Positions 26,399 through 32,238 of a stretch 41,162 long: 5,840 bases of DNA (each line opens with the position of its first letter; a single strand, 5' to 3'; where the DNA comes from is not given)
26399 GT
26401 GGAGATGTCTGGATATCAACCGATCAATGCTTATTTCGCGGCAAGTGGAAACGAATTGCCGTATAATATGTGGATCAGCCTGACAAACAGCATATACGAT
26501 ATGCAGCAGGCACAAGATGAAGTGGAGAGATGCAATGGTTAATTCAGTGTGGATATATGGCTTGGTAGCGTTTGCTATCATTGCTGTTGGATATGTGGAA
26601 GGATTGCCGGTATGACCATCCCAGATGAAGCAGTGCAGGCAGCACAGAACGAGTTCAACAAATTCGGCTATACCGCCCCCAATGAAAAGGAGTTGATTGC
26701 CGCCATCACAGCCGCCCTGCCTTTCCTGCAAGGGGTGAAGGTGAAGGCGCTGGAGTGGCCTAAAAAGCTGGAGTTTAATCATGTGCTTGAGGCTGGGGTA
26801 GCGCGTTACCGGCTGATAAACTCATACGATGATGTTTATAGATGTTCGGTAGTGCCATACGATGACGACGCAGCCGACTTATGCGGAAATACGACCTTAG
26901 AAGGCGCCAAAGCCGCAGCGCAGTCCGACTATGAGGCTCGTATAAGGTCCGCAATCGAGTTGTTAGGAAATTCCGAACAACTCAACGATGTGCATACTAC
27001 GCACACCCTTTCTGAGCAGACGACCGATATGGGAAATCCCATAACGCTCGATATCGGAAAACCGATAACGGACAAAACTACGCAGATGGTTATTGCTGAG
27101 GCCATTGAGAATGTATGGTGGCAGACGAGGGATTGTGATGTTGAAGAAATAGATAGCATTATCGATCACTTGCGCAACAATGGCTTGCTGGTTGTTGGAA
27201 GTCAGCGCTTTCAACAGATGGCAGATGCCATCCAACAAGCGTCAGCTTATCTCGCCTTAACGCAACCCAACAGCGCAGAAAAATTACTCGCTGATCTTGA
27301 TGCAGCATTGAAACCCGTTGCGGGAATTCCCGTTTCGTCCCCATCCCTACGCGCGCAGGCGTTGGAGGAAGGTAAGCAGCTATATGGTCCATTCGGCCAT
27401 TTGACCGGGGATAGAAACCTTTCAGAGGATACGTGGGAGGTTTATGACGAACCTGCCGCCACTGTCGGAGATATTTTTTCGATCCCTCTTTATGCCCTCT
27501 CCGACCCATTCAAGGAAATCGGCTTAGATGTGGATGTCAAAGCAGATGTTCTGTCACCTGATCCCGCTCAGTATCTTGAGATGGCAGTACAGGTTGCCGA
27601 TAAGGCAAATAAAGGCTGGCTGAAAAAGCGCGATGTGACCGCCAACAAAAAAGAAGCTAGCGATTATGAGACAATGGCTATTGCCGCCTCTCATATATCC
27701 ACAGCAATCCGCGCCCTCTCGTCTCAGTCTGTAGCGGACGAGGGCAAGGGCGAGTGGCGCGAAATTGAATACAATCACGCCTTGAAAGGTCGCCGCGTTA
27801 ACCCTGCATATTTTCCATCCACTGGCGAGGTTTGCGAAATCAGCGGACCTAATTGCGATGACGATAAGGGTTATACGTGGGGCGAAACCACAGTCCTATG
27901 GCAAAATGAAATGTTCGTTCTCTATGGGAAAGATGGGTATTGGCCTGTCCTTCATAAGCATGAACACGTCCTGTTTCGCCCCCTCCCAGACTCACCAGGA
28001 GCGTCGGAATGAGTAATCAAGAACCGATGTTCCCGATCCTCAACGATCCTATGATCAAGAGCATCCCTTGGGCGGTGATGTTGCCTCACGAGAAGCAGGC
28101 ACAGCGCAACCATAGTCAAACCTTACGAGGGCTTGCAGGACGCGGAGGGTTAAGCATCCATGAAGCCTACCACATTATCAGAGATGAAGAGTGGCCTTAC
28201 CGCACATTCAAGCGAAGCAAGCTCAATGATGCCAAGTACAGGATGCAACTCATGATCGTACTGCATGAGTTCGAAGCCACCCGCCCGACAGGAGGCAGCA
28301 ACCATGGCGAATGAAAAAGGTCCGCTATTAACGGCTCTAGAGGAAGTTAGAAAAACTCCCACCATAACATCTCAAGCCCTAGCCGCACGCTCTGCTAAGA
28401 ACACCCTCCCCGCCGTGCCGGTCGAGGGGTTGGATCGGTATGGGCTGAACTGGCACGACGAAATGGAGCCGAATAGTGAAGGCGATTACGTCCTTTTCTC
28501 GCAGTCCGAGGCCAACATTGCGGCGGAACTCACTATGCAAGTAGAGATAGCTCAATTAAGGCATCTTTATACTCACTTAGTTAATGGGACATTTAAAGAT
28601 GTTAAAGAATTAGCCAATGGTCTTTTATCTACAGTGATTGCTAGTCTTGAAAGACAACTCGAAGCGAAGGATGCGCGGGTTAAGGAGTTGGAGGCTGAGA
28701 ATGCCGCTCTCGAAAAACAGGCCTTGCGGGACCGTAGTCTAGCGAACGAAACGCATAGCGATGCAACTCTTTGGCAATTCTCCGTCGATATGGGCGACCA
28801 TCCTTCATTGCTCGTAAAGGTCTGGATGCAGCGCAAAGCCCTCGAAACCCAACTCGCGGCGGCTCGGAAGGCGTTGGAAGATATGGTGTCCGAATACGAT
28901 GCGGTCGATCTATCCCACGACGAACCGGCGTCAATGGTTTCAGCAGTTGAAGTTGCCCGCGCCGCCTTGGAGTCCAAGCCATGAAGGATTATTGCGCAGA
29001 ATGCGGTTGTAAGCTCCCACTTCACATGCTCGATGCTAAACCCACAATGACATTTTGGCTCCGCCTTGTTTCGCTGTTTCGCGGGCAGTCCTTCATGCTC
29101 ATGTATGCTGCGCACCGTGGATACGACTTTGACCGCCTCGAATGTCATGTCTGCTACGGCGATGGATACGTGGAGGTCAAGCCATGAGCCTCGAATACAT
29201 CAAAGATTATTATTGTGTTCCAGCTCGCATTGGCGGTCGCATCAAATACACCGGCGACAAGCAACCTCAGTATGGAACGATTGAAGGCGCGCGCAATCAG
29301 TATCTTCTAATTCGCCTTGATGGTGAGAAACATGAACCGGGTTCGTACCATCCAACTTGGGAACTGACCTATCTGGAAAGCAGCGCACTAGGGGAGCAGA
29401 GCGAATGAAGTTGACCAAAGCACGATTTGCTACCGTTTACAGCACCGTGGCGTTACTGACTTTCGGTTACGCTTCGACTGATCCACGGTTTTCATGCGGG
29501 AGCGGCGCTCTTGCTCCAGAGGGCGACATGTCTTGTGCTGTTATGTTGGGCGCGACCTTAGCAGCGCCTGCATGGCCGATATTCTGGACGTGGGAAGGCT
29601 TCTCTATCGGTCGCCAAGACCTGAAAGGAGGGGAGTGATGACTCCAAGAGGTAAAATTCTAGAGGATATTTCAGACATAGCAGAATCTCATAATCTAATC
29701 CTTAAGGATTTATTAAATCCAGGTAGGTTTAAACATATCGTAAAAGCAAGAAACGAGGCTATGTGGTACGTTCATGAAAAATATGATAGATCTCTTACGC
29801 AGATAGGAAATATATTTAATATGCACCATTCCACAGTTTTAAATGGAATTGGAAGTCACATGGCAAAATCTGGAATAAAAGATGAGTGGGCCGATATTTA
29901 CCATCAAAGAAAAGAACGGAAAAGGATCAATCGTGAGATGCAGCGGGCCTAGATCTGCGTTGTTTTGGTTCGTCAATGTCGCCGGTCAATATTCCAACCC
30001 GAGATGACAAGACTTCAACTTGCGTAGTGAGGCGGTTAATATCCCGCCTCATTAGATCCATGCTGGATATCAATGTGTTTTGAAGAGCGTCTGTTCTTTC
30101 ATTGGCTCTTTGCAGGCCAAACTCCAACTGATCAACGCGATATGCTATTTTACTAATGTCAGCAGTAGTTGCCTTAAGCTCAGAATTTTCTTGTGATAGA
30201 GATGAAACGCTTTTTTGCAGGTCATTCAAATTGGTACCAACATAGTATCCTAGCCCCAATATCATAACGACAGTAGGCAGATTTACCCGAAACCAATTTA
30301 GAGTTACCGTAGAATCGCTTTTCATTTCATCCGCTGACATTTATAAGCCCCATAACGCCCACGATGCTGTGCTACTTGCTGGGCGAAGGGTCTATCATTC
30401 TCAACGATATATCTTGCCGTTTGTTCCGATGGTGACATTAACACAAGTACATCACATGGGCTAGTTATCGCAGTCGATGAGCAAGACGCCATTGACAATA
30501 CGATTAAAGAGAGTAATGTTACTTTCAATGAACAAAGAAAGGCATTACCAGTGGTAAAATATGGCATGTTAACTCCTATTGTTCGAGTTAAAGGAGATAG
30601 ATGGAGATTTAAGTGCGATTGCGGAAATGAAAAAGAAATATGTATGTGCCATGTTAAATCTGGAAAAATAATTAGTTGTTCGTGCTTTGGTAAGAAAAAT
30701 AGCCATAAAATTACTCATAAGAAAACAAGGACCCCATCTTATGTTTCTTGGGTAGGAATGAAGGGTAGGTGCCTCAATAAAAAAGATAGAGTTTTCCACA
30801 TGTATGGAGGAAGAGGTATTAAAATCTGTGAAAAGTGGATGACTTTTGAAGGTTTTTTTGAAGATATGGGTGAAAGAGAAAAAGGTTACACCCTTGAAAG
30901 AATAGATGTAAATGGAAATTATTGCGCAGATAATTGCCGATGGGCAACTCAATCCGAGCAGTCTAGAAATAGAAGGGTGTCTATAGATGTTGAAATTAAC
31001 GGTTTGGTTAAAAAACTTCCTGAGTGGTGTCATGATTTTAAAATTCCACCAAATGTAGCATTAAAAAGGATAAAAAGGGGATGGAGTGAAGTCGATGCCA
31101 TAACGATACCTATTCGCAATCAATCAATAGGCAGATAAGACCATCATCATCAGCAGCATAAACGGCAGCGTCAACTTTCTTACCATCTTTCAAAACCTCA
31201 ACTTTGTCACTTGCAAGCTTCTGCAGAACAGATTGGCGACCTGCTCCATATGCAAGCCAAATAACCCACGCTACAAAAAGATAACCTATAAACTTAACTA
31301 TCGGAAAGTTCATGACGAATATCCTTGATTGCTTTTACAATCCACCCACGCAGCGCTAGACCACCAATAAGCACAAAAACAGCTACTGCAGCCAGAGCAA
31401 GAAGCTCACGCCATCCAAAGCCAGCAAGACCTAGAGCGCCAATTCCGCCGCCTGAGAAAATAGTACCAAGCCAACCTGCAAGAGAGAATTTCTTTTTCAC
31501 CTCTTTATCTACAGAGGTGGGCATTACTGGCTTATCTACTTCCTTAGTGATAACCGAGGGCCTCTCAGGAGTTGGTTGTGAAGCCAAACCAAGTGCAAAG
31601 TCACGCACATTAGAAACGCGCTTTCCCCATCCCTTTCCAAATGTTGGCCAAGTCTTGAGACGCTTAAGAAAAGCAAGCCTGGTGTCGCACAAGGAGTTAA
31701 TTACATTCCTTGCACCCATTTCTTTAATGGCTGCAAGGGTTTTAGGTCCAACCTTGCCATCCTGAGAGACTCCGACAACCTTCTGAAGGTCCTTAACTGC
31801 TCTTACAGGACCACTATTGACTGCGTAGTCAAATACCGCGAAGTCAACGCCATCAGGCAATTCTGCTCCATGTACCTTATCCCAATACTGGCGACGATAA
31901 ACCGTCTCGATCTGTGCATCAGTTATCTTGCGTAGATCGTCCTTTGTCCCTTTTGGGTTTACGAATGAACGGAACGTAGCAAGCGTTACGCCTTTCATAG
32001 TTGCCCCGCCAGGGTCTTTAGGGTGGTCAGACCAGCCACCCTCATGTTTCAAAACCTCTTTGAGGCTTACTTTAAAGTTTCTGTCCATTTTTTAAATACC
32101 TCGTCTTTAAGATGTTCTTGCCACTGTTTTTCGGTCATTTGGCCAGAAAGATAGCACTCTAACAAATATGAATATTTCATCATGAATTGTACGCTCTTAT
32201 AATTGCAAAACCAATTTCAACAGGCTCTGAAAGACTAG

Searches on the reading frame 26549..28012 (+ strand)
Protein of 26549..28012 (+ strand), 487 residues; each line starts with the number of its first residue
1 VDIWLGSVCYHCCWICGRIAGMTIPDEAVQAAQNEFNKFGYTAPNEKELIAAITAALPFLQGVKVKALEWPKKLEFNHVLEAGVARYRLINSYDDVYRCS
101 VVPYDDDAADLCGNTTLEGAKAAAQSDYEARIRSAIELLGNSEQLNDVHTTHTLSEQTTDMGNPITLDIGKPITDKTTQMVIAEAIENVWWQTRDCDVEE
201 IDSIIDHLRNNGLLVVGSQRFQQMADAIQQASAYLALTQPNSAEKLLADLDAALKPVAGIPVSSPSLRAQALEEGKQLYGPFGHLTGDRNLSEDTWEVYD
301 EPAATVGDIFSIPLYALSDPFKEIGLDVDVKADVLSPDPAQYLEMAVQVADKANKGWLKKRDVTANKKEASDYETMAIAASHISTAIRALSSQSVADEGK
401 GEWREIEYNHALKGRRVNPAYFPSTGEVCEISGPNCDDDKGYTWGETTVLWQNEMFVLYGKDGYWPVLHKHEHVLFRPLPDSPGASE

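Call 3: search_protein_families(library=pfam, proteins=[window:26549-28012:+], max_evalue=0.01)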
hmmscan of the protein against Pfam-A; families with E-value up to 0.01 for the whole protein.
window:26549-28012:+ (487 aa): 0 families

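Call 4: search_protein_families(library=phrogs, proteins=[window:26549-28012:+], max_evalue=0.001)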
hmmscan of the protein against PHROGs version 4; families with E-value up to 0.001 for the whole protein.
window:26549-28012:+ (487 aa): 1 family
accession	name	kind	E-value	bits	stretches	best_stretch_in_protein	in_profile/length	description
phrog_17425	-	unknown function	5.4e-10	40.4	1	23-149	3-100/217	-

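Call 12: search_solved_structures(query=window:26549-28012:+, max_evalue=10)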
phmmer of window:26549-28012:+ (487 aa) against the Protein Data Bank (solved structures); distinct sequences matched with E-value up to 10: 2.
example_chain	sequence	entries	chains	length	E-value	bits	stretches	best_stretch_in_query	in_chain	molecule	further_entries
1nho_A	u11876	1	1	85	0.22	13.4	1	332-394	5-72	Probable Thioredoxin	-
5cwq_A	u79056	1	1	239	6.5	8.6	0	345-411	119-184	Designed helical repeat protein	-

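Call 31: find_homologous_proteins(query=window:26612-28009:+, max_evalue=0.001)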
Query window:26612-28009:+ (466 aa): 58 proteins with E <= 0.001 among 8000 candidates.
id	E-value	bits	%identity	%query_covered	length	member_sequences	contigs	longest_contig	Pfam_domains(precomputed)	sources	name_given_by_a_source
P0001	0.0e+0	1065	100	100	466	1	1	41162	-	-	-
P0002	1.4e-71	260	87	23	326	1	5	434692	-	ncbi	-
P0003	4.0e-56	209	78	23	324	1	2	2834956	-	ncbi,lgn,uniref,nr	ncbi:MazG-like family protein [Ochrobactrum vermis]|uniref:MazG-like family protein n=1 Tax=Ochrobac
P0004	1.7e-48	184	81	16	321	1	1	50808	-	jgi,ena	-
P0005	1.6e-46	177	48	50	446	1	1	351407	-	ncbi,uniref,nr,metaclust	ncbi:hypothetical protein [Brucella anthropi]|uniref:hypothetical protein n=1 Tax=Brucella anthropi 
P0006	1.3e-41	161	66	25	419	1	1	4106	-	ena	-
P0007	8.7e-41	158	41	55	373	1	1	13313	-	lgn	-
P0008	2.7e-40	157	61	26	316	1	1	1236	-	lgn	-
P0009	1.5e-39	154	74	19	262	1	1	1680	PF14354.14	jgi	-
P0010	2.2e-38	150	57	34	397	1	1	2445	-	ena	-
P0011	7.3e-38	149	76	17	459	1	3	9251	PF14354.14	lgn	-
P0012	1.2e-36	145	58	30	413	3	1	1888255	PF00847.27,PF13392.13,PF11672.14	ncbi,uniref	ncbi:HNH endonuclease [Ochrobactrum sp. A-1]|uniref:HNH endonuclease n=1 Tax=Ochrobactrum sp. A-1 Ta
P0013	3.6e-34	136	58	30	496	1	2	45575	-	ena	-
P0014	5.1e-33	133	53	26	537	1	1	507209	-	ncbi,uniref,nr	ncbi:hypothetical protein L3V16_08535 [Brucella ciceri]|uniref:hypothetical protein n=1 Tax=Brucella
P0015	8.6e-22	96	74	13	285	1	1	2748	PF04448.18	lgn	-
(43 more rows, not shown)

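Call 45: predict_structure(alignment_id=A1)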
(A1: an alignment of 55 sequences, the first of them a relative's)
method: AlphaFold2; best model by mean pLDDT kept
length: 466 residues; sequences in the alignment: 55
mean_pLDDT: 64.4   pTM: 0.36
mean pLDDT of the five models: 64.4, 63.0, 62.3, 62.0, 61.5
residues with pLDDT >= 90: 98; 70-90: 90; 50-70: 118; < 50: 160
segments of 3 or more residues with pLDDT < 50: 126-153, 173-175, 191-195, 232-249, 251-293, 375-396, 411-415, 439-454, 456-459, 461-466
pLDDT, mean of each block of 10 residues (from residue 1): 88 92 89 88 87 90 90 86 74 91 93 79 46 30 32 60 65 55 64 53 72 66 60 39 41 41 30 33 34 56 73 66 91 95 95 95 89 52 45 47 50 52 58 51 44 47 41
secondary structure, 60 per line:
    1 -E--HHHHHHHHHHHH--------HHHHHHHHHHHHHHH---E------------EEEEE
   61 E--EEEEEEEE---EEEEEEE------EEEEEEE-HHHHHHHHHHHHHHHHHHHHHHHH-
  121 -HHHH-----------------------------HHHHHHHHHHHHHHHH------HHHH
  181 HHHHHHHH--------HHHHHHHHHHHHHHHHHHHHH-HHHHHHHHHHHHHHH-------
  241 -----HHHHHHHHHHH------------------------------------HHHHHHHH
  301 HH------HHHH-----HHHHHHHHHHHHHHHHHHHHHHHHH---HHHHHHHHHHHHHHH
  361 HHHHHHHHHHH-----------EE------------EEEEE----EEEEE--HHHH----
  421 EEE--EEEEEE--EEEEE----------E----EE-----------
elements in order: H5-16 H25-39 E56-61 E64-71 E75-81 E88-94 H96-119 H122-125 H155-170 H177-188 H197-217 H219-233 H246-256 H293-302 H309-312 H318-342 H346-371 E397-401 E406-410 H413-416 E421-423 E426-431 E434-438

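Call 50: fold_search(model_id=the predicted structure, library=pdb)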
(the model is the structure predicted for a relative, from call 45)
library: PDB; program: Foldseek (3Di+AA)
matches with E <= 10: 213; with E <= 0.001: 0
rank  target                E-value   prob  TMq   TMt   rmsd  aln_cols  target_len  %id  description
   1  6s7o_F                8.8e-01  0.33  0.11  0.19  26.6       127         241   16  Cryo-EM structure of human oligosaccharyltransferase complex OST-A (released 2019-12-18)
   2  9a5j_A                1.5e+00  0.07  0.07  0.06  21.0       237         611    8  Integrative model of DNAK-GUDB by crosslinking MS and deep learning (released 2024-09-18)
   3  7s8t_I                1.9e+00  0.94  0.12  0.68   3.6        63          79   11  M. xanthus ferritin-like protein EncC (released 2022-02-02)
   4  1n5b_C                1.9e+00  0.23  0.07  0.24  10.8        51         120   14  Crystal Structure Of The Yersinia enterocolitica Molecular Chaperone Syce (released 2002-11-20)
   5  1jya_B                1.9e+00  0.15  0.07  0.24  15.0        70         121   18  Crystal Structure of SycE (released 2001-10-31)
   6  1n5b_B                2.0e+00  0.23  0.07  0.23  10.2        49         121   14  Crystal Structure Of The Yersinia enterocolitica Molecular Chaperone Syce (released 2002-11-20)
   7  2crb_MODEL_1_A        2.1e+00  0.66  0.13  0.55  10.7        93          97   12  Solution structure of MIT domain from mouse NRBF-2 (released 2005-11-20)
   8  7wjo_A                2.1e+00  0.21  0.10  0.06  15.5       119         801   10  CryoEM structure of chitin synthase 1 from Phytophthora sojae complexed with nikkomycin Z (released 2022-09-28)
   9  1n5b_A                2.1e+00  0.15  0.07  0.23  13.6        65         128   15  Crystal Structure Of The Yersinia enterocolitica Molecular Chaperone Syce (released 2002-11-20)
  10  3pcr_A                2.1e+00  0.13  0.10  0.12  14.5       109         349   10  Structure of EspG-Arf6 complex (released 2011-01-05)
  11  7s5c_F                2.3e+00  0.97  0.11  0.85   0.8        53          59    6  M. xanthus ferritin-like protein EncB (released 2022-02-02)
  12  4fma_A                2.3e+00  0.13  0.09  0.12  14.7       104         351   10  EspG structure (released 2012-09-05)
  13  6kco_E                2.3e+00  0.08  0.08  0.27   7.9        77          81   16  Shuguo PWWP in complex with ssDNA (released 2020-07-01)
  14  1jya_A                2.4e+00  0.23  0.07  0.25   8.1        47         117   15  Crystal Structure of SycE (released 2001-10-31)
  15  5duq_B                2.4e+00  0.16  0.07  0.09  11.4        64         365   12  Active human c1-inhibitor in complex with dextran sulfate (released 2016-08-31)
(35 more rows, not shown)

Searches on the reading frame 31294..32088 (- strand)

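Call 44: search_protein_families(library=pfam, proteins=[window:31294-32088:-], max_evalue=0.01)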
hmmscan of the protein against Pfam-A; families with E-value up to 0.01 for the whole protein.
window:31294-32088:- (264 aa): 3 families
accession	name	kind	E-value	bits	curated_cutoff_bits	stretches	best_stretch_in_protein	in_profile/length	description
PF05838.17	Glyco_hydro_108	-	3.2e-28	98.5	21.2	1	10-93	2-85/85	Glycosyl hydrolase 108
PF09374.15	PG_binding_3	-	2.3e-07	31.4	24.6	1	97-157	2-74/76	Predicted Peptidoglycan domain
PF01471.23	PG_binding_1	-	0.00037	21.1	23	1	96-121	32-57/57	Putative peptidoglycan binding domain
